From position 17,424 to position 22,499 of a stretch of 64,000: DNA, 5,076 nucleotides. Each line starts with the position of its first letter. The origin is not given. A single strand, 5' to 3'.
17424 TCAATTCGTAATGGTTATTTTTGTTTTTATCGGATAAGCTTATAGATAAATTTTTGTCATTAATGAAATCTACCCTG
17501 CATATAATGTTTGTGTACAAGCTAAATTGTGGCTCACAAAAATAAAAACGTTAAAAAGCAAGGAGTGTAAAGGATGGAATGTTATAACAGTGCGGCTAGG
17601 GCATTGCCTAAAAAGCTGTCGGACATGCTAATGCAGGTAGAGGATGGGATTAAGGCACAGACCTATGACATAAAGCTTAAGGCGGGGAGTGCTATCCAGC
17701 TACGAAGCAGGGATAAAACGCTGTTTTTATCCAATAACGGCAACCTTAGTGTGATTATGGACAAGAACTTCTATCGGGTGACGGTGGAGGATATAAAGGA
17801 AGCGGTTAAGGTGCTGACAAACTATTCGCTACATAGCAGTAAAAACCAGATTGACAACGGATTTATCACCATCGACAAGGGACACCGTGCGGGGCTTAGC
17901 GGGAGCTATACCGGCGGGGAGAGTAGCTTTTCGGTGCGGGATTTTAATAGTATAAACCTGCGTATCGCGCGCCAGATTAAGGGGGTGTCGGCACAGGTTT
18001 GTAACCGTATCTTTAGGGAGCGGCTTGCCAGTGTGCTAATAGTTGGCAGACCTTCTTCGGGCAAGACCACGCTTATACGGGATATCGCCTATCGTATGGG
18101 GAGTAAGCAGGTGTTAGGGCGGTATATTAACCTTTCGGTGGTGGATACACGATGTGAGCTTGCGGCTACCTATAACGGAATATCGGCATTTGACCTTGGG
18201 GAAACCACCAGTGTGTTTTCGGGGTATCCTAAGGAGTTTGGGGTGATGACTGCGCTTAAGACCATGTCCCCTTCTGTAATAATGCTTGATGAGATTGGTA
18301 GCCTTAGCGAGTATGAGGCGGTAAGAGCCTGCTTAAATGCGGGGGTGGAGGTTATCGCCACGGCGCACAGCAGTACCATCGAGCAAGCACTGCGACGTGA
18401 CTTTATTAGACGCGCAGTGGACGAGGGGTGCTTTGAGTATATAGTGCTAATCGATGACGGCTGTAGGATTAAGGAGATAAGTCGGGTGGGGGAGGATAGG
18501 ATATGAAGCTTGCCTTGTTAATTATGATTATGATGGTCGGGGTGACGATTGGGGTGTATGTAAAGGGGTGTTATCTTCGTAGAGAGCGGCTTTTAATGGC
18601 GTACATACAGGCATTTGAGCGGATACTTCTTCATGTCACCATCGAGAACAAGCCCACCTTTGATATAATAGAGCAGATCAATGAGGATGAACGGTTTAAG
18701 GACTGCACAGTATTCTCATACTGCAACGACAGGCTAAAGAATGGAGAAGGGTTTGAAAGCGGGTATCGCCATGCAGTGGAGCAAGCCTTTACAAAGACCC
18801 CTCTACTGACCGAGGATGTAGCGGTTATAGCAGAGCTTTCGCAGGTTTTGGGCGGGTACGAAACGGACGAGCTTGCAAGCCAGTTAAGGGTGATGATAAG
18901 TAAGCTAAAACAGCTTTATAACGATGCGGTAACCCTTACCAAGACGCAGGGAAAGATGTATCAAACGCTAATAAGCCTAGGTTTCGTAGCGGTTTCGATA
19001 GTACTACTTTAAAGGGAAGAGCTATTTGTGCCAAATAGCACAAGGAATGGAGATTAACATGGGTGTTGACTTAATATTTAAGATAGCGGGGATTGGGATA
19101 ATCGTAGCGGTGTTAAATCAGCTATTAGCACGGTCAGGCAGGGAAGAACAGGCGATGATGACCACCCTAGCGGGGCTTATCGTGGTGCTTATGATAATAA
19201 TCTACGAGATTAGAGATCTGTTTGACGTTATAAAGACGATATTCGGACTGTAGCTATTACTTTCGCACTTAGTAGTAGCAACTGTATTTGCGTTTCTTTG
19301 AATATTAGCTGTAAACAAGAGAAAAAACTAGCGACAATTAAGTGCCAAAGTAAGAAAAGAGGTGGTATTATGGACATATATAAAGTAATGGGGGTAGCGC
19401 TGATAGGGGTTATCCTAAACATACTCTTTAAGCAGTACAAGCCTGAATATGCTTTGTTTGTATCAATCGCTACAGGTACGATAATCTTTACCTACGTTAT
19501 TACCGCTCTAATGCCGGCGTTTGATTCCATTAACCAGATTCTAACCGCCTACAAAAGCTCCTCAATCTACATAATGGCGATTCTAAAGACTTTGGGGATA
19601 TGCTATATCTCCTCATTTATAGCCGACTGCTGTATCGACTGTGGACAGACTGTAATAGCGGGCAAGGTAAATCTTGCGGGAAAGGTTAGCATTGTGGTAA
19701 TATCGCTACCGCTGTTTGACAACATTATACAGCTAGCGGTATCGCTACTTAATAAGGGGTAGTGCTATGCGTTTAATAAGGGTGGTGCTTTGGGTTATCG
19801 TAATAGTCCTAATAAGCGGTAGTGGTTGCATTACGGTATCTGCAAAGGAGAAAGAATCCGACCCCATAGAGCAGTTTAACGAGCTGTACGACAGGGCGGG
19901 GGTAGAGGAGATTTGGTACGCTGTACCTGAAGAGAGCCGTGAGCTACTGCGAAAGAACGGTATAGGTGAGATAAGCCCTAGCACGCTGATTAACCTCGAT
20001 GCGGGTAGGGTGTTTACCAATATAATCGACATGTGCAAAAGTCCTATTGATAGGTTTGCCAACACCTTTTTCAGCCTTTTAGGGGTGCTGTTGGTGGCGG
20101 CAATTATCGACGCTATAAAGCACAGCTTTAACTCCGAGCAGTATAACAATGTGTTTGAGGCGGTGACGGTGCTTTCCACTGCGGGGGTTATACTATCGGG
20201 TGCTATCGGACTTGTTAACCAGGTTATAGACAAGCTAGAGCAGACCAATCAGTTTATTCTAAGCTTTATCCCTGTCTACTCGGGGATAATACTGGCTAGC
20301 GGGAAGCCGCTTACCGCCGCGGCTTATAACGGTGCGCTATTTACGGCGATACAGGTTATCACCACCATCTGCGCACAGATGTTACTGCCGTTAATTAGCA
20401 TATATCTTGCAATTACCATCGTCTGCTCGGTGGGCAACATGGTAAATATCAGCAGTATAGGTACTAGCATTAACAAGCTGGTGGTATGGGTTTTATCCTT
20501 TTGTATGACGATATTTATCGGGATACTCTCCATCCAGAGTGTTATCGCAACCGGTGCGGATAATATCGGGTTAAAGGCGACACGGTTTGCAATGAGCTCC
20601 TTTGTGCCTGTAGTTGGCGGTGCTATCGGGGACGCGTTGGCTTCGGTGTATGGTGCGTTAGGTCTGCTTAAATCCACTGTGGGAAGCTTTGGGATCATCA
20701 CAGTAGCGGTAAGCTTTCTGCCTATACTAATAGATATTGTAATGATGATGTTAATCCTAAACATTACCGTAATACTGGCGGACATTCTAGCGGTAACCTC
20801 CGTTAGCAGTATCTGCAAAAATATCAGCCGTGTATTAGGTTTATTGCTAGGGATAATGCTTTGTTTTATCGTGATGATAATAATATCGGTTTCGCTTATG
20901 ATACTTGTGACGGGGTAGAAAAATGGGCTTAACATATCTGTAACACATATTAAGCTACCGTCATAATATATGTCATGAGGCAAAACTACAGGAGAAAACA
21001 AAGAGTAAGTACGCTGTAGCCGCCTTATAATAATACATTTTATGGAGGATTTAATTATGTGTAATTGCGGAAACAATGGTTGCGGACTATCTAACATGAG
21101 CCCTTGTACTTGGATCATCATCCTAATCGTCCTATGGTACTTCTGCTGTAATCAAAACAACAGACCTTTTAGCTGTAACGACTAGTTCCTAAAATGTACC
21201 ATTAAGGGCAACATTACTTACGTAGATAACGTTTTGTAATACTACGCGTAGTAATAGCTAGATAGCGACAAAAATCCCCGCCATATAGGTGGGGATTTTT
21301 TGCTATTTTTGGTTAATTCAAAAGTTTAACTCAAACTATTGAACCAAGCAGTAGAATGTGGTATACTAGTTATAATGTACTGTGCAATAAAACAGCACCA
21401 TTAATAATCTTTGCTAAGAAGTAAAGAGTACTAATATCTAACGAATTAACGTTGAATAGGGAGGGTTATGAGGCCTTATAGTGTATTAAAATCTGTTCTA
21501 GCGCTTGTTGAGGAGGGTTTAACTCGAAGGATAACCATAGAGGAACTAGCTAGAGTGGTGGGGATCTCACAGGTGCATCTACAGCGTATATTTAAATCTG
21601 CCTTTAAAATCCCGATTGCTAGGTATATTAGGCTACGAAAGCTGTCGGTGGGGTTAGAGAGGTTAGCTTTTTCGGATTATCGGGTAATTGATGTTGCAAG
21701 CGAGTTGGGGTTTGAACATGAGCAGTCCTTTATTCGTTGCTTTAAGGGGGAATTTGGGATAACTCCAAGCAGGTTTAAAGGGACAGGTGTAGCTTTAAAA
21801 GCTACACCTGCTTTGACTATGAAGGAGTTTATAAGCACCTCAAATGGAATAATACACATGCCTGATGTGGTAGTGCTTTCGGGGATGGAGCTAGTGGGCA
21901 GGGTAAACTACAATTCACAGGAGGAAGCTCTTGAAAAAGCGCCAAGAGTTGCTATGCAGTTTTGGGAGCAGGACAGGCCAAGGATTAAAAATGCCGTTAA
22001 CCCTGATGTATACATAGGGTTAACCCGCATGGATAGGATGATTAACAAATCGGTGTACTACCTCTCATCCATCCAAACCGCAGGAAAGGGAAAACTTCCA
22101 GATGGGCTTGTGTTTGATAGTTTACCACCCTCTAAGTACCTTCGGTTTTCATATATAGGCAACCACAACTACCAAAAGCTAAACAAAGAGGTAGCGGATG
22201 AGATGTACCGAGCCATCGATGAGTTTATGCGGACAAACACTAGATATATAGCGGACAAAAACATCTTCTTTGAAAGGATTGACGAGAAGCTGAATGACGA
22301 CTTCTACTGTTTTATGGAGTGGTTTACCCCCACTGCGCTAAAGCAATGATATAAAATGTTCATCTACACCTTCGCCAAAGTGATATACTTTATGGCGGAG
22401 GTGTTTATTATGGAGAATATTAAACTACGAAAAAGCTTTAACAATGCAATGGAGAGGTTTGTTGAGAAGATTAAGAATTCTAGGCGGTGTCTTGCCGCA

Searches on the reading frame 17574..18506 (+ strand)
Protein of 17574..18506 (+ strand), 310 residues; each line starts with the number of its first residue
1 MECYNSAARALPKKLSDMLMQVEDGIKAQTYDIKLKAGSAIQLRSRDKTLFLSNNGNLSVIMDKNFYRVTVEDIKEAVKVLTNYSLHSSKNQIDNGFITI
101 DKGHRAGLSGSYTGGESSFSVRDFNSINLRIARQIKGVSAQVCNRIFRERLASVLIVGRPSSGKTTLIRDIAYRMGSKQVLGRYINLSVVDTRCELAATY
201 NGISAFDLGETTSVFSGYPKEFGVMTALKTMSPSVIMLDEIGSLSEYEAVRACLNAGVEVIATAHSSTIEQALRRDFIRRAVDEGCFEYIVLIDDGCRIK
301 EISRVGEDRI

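Call 74: search_protein_families(library=pfam, proteins=[window:17574-18506:+], max_evalue=0.00001)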
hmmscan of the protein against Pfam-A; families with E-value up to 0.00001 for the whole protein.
window:17574-18506:+ (310 aa): 2 families
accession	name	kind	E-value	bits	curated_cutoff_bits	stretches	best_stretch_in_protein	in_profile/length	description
PF19568.5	Spore_III_AA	-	5.7e-53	180.4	27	1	34-305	25-298/306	Sporulation stage III, protein AA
PF00004.35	AAA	-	3.9e-06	27.8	21.2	0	154-246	1-71/131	ATPase family associated with various cellular activities (AAA)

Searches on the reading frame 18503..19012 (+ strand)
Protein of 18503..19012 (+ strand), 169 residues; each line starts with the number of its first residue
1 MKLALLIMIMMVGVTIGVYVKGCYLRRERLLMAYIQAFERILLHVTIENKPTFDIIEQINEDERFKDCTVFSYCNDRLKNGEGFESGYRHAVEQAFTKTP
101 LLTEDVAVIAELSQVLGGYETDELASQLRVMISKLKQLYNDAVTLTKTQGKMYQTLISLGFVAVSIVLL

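Call 74: search_protein_families(library=pfam, proteins=[window:18503-19012:+], max_evalue=0.00001)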
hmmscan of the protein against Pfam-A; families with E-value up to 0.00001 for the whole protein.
window:18503-19012:+ (169 aa): 1 family
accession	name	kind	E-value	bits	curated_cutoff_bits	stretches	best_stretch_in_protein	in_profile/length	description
PF09548.15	Spore_III_AB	-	1.3e-20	74.5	32.5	1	2-169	1-170/170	Stage III sporulation protein AB (spore_III_AB)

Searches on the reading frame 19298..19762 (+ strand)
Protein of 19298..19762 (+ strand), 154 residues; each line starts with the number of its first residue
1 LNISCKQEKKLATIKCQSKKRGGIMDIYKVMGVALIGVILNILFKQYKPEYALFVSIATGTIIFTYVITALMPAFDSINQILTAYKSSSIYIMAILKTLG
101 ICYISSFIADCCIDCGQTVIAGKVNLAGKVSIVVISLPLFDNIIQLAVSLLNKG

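Call 74: search_protein_families(library=pfam, proteins=[window:19298-19762:+], max_evalue=0.00001)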
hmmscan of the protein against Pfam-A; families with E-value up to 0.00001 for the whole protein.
window:19298-19762:+ (154 aa): 1 family
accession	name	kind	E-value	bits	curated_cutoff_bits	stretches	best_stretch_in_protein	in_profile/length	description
PF06686.16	SpoIIIAC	-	1.4e-26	92.8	24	2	27-81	1-56/56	Stage III sporulation protein AC/AD protein family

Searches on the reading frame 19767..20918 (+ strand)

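Call 74: search_protein_families(library=pfam, proteins=[window:19767-20918:+], max_evalue=0.00001)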
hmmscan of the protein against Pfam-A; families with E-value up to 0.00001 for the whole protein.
window:19767-20918:+ (383 aa): 1 family
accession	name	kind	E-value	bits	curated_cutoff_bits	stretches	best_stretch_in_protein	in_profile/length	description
PF09546.15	Spore_III_AE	-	1.9e-43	149.4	27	1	76-381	16-320/321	Stage III sporulation protein AE (spore_III_AE)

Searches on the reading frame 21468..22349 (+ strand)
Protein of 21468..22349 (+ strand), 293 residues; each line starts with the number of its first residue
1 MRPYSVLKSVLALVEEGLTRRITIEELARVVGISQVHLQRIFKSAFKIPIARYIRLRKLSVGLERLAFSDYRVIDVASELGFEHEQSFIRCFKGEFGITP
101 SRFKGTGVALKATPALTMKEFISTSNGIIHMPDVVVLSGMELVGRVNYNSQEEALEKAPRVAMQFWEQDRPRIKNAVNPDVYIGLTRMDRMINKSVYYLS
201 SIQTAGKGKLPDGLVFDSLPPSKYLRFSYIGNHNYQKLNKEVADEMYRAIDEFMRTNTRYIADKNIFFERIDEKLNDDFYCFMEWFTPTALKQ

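Call 74: search_protein_families(library=pfam, proteins=[window:21468-22349:+], max_evalue=0.00001)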
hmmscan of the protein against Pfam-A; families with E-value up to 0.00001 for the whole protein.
window:21468-22349:+ (293 aa): 3 families
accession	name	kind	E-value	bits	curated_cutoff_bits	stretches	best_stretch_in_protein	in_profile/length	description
PF12833.13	HTH_18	-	9.6e-18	64.7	33.6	1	27-104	1-78/80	Helix-turn-helix domain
PF00165.29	HTH_AraC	-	2.4e-13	50.3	26.6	1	71-103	9-40/42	Bacterial regulatory helix-turn-helix proteins, AraC family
PF14526.11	Cass2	-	8e-06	26.6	27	0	143-275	16-138/150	Integron-associated effector binding protein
